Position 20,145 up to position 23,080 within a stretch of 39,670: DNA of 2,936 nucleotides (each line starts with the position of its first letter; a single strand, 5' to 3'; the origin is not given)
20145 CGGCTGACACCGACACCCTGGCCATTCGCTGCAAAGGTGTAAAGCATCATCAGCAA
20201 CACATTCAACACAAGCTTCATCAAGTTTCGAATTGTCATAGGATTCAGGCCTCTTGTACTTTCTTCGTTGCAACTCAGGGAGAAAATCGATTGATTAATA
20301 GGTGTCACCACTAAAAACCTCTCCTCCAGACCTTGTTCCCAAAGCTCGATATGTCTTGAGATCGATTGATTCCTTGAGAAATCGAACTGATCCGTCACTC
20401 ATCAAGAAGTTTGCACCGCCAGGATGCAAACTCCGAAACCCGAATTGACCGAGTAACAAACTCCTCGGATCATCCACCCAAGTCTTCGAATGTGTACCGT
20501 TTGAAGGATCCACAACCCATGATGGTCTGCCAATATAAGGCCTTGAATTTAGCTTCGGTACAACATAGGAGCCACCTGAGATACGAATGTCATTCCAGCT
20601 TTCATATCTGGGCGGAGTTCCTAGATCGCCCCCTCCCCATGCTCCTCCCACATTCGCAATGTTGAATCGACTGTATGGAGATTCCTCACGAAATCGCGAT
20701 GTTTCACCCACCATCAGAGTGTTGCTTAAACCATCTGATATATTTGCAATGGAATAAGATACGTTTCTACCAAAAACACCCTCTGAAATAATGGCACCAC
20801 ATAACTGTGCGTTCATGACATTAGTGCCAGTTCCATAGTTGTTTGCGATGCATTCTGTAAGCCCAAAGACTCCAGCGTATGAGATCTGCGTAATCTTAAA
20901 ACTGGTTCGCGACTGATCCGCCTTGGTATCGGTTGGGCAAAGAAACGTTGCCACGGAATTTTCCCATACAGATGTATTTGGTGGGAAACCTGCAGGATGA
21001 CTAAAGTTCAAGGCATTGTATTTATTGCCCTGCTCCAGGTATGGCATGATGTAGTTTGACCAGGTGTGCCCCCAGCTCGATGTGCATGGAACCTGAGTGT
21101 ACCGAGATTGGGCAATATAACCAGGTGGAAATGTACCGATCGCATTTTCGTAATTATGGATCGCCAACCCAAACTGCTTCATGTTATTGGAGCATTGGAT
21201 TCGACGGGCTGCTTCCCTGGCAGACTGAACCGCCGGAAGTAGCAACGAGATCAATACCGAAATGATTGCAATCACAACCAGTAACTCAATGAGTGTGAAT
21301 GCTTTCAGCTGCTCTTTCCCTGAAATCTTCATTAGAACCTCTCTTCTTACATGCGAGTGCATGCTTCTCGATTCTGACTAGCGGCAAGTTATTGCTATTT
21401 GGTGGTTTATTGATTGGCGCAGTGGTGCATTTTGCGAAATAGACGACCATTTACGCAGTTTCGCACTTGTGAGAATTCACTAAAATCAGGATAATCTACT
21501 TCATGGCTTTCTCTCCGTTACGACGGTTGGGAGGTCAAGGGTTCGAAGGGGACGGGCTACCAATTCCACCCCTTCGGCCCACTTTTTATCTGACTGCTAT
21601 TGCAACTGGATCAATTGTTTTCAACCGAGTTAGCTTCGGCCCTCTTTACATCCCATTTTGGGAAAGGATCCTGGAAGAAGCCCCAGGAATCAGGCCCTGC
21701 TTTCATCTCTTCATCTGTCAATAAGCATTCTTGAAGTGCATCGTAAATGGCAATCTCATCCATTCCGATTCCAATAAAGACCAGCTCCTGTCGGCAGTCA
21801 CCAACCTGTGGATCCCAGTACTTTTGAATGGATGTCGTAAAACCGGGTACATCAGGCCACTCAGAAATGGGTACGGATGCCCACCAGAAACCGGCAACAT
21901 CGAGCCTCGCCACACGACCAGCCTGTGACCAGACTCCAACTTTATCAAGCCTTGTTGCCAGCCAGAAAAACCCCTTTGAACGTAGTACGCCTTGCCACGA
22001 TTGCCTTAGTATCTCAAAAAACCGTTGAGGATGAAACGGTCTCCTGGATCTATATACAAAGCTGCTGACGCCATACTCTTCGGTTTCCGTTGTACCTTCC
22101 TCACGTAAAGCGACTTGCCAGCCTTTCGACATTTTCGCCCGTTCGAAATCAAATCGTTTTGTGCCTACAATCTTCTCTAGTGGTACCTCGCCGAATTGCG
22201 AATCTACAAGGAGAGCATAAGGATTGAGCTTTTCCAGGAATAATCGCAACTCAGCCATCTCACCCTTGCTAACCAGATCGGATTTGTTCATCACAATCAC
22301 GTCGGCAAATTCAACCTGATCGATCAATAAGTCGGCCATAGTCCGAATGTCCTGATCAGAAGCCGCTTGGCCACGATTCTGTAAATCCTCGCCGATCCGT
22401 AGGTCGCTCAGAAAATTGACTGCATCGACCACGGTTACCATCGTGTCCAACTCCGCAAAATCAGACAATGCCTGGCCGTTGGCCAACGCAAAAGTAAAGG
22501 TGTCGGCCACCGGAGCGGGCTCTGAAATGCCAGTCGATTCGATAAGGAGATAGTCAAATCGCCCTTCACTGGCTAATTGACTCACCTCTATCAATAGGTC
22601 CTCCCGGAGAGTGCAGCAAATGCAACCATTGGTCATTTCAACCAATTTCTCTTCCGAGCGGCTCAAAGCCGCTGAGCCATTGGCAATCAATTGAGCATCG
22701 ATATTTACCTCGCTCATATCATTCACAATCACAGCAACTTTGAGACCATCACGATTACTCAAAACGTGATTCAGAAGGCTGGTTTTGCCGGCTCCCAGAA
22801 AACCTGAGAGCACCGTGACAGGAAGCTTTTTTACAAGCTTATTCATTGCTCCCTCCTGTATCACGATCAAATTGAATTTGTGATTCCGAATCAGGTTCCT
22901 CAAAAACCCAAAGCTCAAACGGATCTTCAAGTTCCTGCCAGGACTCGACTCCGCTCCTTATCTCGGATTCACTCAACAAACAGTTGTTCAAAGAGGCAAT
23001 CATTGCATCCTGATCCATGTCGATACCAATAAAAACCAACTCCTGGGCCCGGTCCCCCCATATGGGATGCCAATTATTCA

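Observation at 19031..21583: Nearly identical ~90-nt structured leader upstream of both DUF1559 genes, with compensatory base changes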

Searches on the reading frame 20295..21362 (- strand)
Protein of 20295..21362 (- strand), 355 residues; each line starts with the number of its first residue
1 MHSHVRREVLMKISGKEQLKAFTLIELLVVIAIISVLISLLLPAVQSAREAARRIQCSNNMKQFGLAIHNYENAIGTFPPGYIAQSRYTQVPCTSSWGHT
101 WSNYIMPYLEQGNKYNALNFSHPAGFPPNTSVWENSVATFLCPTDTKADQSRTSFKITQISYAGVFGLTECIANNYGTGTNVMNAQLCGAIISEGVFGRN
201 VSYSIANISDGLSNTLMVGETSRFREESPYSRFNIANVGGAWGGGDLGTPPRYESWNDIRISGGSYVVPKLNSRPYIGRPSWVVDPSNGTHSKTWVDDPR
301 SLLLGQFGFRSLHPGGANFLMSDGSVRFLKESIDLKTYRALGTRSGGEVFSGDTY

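Call 10: search_protein_families(library=pfam, proteins=[window:20295-21362:-], max_evalue=0.01)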
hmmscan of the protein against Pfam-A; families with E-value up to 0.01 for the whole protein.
window:20295-21362:- (355 aa): 2 families
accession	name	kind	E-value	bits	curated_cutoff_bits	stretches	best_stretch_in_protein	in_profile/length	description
PF07596.16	SBP_bac_10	-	1.3e-55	189.8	23.3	1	46-335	1-267/268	Protein of unknown function (DUF1559)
PF07963.17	N_methyl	-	3.7e-05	23.6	21.2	1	20-41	5-26/27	Prokaryotic N-terminal methylation motif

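Call 13: find_homologous_proteins(query=window:20295-21332:-, max_evalue=1e-30)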
Query window:20295-21332:- (345 aa): 6292 proteins with E <= 1e-30 among 8000 candidates; the best 120 are listed.
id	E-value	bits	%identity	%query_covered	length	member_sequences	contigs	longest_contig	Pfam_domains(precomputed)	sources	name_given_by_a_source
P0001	4.4e-233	791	100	100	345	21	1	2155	PF07963.18,PF07596.17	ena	-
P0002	4.5e-185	633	80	99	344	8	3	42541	PF07963.18,PF07596.17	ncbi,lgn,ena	-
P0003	1.0e-183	628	78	97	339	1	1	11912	PF07963.18,PF07596.17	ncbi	ncbi:MAG: DUF1559 domain-containing protein [Isosphaeraceae bacterium]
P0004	2.6e-181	620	77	97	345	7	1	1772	PF07963.18,PF07596.17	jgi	-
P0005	3.1e-169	581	73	97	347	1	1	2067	PF07963.18,PF07596.17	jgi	jgi:prepilin-type N-terminal cleavage/methylation domain-containing protein/prepilin-type processing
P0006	2.4e-162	558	73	97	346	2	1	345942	PF07963.18,PF07596.17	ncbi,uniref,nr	ncbi:DUF1559 domain-containing protein [Paludisphaera soli]|uniref:DUF1559 domain-containing protein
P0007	3.3e-160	551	72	97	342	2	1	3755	PF07963.18,PF07596.17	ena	-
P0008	6.7e-151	520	71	97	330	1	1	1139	PF07963.18,PF07596.17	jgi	jgi:prepilin-type N-terminal cleavage/methylation domain-containing protein/prepilin-type processing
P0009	5.3e-99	350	53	99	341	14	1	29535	PF07596.17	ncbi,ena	-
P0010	2.3e-97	344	51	98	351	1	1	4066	PF07963.18,PF07596.17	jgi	jgi:prepilin-type N-terminal cleavage/methylation domain-containing protein/prepilin-type processing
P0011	2.7e-97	344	52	97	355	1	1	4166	PF07963.18,PF07596.17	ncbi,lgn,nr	ncbi:MAG: DUF1559 domain-containing protein [Isosphaeraceae bacterium]|nr:DUF1559 domain-containing 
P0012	6.5e-97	343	52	100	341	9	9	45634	PF07963.18,PF07596.17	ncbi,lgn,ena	-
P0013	7.2e-97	343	54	97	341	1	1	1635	PF07963.18,PF07596.17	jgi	-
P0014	1.1e-96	342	51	99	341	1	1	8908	PF07963.18,PF07596.17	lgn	-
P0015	1.5e-96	342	52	96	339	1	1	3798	PF07596.17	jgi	jgi:prepilin-type processing-associated H-X9-DG protein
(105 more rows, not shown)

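Call 14: find_encoding_contigs(protein=P0002, flank=6000, max_places=4)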
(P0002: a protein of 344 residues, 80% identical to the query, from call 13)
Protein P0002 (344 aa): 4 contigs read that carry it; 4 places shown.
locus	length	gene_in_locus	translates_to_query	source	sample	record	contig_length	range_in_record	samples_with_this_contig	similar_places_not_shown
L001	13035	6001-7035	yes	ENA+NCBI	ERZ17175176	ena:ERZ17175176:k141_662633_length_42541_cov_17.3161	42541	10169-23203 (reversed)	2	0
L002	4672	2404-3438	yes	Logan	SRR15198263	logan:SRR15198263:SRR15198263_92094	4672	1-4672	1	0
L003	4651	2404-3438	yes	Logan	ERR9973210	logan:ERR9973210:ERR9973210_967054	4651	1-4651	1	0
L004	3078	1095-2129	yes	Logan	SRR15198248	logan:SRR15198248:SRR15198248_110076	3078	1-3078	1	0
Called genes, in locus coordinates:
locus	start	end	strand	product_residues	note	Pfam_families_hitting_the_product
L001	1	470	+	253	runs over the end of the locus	PF02574:S-methyl_trans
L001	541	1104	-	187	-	PF13424:TPR_12 (faint), PF13428:TPR_14 (faint), PF13174:TPR_6 (faint), PF13371:TPR_9 (faint), PF00515:TPR_1 (faint), PF07719:TPR_2 (faint), PF13432:TPR_16 (weak), PF14559:TPR_19, +3 more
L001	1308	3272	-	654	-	PF16177:ACAS_N, PF00501:AMP-binding, PF13193:AMP-binding_C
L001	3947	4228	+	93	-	-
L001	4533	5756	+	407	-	PF02492:cobW, PF07683:CobW_C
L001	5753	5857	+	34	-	-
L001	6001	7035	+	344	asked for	PF07963:N_methyl, PF07596:SBP_bac_10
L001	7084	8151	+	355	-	-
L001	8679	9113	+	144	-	PF07638:Sigma70_ECF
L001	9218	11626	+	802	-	PF00069:Pkinase, PF07714:PK_Tyr_Ser-Thr, PF03109:ABC1 (weak), PF03781:FGE-sulfatase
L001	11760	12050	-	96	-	-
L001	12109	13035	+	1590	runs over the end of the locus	PF03495:Binary_toxB (faint), PF18884:TSP3_bac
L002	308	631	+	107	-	-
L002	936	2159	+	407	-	PF02492:cobW, PF07683:CobW_C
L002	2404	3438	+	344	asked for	PF07963:N_methyl, PF07596:SBP_bac_10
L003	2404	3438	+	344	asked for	PF07963:N_methyl, PF07596:SBP_bac_10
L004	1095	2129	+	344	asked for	PF07963:N_methyl, PF07596:SBP_bac_10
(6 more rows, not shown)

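Call 15: find_encoding_contigs(protein=P0003, flank=6000, max_places=3)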
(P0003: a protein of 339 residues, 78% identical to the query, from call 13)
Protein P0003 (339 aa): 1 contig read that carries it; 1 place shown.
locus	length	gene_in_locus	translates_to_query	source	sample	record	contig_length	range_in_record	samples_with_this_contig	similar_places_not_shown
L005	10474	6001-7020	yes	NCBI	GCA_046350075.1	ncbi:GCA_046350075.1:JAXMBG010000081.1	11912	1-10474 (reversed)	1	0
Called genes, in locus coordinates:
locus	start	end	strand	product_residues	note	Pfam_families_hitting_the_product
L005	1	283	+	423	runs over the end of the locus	PF01882:DUF58 (weak)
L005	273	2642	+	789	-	PF01841:Transglut_core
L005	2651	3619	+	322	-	PF20030:bpMoxR (weak), PF05496:RuvB_N (faint), PF00004:AAA (weak), PF07726:AAA_3, PF07728:AAA_5, PF17863:AAA_lid_2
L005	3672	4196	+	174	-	-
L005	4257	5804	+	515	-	PF03773:ArsP_1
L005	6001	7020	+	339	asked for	PF07963:N_methyl, PF07596:SBP_bac_10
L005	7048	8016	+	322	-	-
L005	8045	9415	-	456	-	PF03349:Toluene_X, PF13505:OMP_b-brl (faint)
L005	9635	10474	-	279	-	?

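Call 16: find_encoding_contigs(protein=P0006, flank=6000, max_places=3)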
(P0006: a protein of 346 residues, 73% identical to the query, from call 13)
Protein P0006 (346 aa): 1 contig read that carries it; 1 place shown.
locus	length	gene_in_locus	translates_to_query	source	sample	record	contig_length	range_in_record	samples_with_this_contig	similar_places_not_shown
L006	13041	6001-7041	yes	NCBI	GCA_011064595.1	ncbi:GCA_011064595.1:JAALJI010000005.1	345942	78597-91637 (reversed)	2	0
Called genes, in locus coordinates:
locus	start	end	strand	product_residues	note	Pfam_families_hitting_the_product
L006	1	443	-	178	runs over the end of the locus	PF02311:AraC_binding (weak), PF07883:Cupin_2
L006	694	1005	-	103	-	-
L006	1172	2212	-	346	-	PF00248:Aldo_ket_red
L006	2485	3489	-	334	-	-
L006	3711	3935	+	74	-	-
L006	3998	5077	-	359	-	PF01370:Epimerase, PF22917:PRISE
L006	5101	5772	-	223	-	PF00392:GntR, PF07729:FCD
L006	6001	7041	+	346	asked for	PF07963:N_methyl (weak), PF07596:SBP_bac_10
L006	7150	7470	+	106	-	-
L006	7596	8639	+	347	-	-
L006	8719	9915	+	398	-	PF13415:Beta-prop_FBX42 (weak), PF24681:Kelch_KLHDC2_KLHL20_DRC7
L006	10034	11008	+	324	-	PF01557:FAA_hydrolase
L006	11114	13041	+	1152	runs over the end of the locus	PF00289:Biotin_carb_N, PF02222:ATP-grasp, PF02786:CPSase_L_D2, PF07478:Dala_Dala_lig_C, PF02785:Biotin_carb_C, PF00682:HMGL-like, PF02436:PYC_OADA, PF00364:Biotin_lipoyl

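Call 21: find_encoding_contigs(protein=P0012, flank=5000, max_places=6)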
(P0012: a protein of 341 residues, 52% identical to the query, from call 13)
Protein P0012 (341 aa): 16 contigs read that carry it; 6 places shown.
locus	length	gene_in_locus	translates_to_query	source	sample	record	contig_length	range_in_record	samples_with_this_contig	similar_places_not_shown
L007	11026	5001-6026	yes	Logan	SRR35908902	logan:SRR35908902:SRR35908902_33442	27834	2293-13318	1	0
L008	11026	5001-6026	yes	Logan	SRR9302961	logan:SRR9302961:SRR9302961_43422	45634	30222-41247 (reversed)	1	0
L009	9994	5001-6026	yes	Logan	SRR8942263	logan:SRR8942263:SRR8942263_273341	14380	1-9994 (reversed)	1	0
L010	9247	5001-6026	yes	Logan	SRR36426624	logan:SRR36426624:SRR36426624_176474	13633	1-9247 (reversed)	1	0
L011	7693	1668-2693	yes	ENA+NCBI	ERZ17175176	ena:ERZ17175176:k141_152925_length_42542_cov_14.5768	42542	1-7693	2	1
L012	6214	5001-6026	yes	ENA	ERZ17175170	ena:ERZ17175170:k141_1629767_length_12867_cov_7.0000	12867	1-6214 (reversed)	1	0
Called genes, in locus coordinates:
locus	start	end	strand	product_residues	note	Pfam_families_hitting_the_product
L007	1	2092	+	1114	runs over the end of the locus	PF01704:UDPGP (weak)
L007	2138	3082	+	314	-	PF00106:adh_short (faint), PF01073:3Beta_HSD, PF01370:Epimerase, PF02719:Polysacc_synt_2, PF04321:RmlD_sub_bind, PF05368:NmrA, PF16363:GDP_Man_Dehyd, PF13460:NAD_binding_10, +1 more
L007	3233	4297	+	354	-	PF07963:N_methyl, PF07596:SBP_bac_10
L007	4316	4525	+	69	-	-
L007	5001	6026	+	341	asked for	PF07963:N_methyl (weak), PF07596:SBP_bac_10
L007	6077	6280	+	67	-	-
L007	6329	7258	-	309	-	PF00075:RNase_H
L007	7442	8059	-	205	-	PF01726:LexA_DNA_bind, PF00717:Peptidase_S24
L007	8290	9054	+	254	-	PF02585:PIG-L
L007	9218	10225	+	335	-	PF00044:Gp_dh_N, PF02800:Gp_dh_C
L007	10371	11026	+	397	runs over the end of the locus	PF00162:PGK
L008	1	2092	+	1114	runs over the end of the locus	PF01704:UDPGP (weak)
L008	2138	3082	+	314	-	PF00106:adh_short (faint), PF01073:3Beta_HSD, PF01370:Epimerase, PF02719:Polysacc_synt_2, PF04321:RmlD_sub_bind (weak), PF05368:NmrA, PF16363:GDP_Man_Dehyd, PF13460:NAD_binding_10, +1 more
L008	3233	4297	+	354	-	PF07963:N_methyl, PF07596:SBP_bac_10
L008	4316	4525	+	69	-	-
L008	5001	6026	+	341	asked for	PF07963:N_methyl (weak), PF07596:SBP_bac_10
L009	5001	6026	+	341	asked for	PF07963:N_methyl (weak), PF07596:SBP_bac_10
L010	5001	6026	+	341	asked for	PF07963:N_methyl (weak), PF07596:SBP_bac_10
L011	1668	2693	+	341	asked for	PF07963:N_methyl (weak), PF07596:SBP_bac_10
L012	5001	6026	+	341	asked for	PF07963:N_methyl (weak), PF07596:SBP_bac_10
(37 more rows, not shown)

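Call 22: find_encoding_contigs(protein=P0009, flank=5000, max_places=3)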
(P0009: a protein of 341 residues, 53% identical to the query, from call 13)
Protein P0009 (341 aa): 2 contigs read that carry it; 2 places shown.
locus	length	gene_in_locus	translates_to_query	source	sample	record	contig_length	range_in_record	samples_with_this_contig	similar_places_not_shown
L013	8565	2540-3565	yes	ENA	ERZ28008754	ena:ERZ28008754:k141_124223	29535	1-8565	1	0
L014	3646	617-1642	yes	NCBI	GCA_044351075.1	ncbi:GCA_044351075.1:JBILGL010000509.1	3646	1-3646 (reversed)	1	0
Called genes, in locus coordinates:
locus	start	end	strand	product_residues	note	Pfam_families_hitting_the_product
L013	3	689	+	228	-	?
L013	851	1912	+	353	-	PF07963:N_methyl, PF07596:SBP_bac_10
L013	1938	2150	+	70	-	-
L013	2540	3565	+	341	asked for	PF07596:SBP_bac_10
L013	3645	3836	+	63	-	-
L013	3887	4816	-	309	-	PF00075:RNase_H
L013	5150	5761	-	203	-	PF01726:LexA_DNA_bind, PF00717:Peptidase_S24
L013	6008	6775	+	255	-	PF02585:PIG-L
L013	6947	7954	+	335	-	PF00044:Gp_dh_N, PF02800:Gp_dh_C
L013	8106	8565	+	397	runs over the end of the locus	PF00162:PGK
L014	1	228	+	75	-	?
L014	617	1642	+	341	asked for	PF07596:SBP_bac_10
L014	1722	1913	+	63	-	-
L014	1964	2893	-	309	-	PF00075:RNase_H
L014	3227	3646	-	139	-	?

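Call 23: find_encoding_contigs(protein=P0007, flank=3000, max_places=3)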
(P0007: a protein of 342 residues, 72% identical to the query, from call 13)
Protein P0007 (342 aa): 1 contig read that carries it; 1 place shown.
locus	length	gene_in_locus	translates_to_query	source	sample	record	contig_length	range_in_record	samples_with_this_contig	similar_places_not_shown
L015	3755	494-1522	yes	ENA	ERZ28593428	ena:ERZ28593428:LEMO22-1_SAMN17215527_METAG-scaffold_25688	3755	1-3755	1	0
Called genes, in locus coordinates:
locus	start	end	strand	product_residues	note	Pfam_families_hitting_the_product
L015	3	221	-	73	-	?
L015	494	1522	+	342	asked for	PF07963:N_methyl, PF07596:SBP_bac_10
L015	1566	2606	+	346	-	-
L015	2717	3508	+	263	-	PF00702:Hydrolase, PF13419:HAD_2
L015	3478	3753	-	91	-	?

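Call 40: find_encoding_contigs(protein=P0004, flank=3000, max_places=3)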
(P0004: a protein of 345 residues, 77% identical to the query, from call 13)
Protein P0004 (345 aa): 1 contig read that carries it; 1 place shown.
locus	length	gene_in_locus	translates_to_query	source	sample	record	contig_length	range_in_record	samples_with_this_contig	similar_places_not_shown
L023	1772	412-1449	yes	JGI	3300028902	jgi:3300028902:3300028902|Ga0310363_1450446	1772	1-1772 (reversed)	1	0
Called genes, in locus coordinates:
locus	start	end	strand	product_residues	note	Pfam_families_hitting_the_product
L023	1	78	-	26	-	?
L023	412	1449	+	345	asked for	PF07963:N_methyl (weak), PF07596:SBP_bac_10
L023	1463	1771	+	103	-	?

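Call 41: find_encoding_contigs(protein=P0005, flank=3000, max_places=3)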
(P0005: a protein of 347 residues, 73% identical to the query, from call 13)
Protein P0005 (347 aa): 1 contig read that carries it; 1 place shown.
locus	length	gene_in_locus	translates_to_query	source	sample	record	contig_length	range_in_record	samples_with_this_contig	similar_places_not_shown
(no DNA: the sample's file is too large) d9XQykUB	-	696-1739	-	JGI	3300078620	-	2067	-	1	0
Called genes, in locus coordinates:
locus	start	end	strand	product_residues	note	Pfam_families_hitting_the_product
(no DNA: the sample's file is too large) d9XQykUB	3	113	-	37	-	?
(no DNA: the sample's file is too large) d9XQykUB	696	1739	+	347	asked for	PF07963:N_methyl (weak), PF07596:SBP_bac_10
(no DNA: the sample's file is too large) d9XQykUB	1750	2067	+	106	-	?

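Call 87: search_solved_structures(query=window:20295-21332:-, max_evalue=0.01)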
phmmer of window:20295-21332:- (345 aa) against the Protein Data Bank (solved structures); distinct sequences matched with E-value up to 0.01: 5.
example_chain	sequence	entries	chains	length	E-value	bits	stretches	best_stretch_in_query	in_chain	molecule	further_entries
7tgg_A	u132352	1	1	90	9.7e-05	24.7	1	9-70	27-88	Geopilin domain 1 protein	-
9egp_A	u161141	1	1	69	0.00018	23.9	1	9-62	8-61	Geopilin domain 1 protein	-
8pfb_G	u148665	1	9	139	0.00042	22.6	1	12-64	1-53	Type IV pilin PilE1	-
2m7g_A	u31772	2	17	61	0.00058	22.2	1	12-70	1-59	Geopilin domain 1 protein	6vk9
9laa_A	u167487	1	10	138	0.0065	18.7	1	6-36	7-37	Type IV pilin protein PilA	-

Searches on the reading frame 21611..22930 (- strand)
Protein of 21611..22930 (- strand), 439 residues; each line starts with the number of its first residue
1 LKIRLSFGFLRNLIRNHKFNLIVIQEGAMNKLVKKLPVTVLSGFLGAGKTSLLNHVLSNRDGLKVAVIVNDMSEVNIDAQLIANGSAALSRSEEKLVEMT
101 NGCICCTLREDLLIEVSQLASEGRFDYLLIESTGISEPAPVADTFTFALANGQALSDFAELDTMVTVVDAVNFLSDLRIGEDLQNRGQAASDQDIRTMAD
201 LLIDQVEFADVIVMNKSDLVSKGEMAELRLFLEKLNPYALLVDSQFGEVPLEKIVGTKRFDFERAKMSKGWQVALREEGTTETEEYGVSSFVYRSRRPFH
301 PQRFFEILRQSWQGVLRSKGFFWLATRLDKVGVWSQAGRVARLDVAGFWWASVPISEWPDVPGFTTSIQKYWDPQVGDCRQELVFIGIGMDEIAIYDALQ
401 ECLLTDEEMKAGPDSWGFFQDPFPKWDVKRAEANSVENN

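Call 10: search_protein_families(library=pfam, proteins=[window:21611-22930:-], max_evalue=0.01)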
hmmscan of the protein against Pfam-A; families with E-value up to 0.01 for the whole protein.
window:21611-22930:- (439 aa): 3 families
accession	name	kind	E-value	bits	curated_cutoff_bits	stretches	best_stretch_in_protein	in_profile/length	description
PF02492.25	cobW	-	4.7e-54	183.1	20.7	1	37-239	1-176/180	CobW/HypB/UreG, nucleotide-binding domain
PF07683.19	CobW_C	-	3.5e-25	88.1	22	1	288-403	1-94/94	Cobalamin synthesis protein cobW C-terminal domain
PF03193.22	RsgA_GTPase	-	0.00018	21.8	30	0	30-68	101-137/174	RsgA GTPase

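Call 57: search_protein_families(library=ncbifam, proteins=[window:21611-22930:-], max_evalue=0.01)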
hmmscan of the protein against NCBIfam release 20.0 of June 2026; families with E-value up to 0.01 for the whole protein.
window:21611-22930:- (439 aa): 9 families
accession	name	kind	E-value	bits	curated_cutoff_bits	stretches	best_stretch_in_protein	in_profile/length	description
NF038288.1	chaper_GTP_ZigA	equivalog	4.5e-182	605.2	600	1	36-424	1-390/390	zinc metallochaperone GTPase ZigA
NF047431.1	hiber_recruit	equivalog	3.1e-57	194.3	375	1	36-429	2-396/402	ribosome hibernation factor-recruiting GTPase MRF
TIGR02475.1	CobW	equivalog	3.4e-41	141.3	332.1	1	34-322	2-289/342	cobalamin biosynthesis protein CobW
NF008578.0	PRK11537.1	equivalog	2.5e-32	112.3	361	1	34-272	2-213/318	GTPase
NF041053.1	CobW_rel_Se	equivalog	1.2e-10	41.4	180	1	39-140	4-100/195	CobW-related selenoprotein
TIGR00073.1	hypB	equivalog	2.2e-05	24.1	121.2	1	41-134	35-120/217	hydrogenase nickel incorporation protein HypB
TIGR03819.1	heli_sec_ATPase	hypoth_equivalog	0.00087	18.6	373.15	1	28-78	170-220/340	TadA family conjugal transfer-associated ATPase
NF008931.0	PRK12288.1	equivalog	0.0078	15.3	360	0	29-75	196-239/347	small ribosomal subunit biogenesis GTPase RsgA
NF011062.0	PRK14494.1-1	equivalog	0.0081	15.7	323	0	43-80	8-45/231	putative molybdopterin-guanine dinucleotide biosynthesis protein MobB/FeS domain-containing protein protein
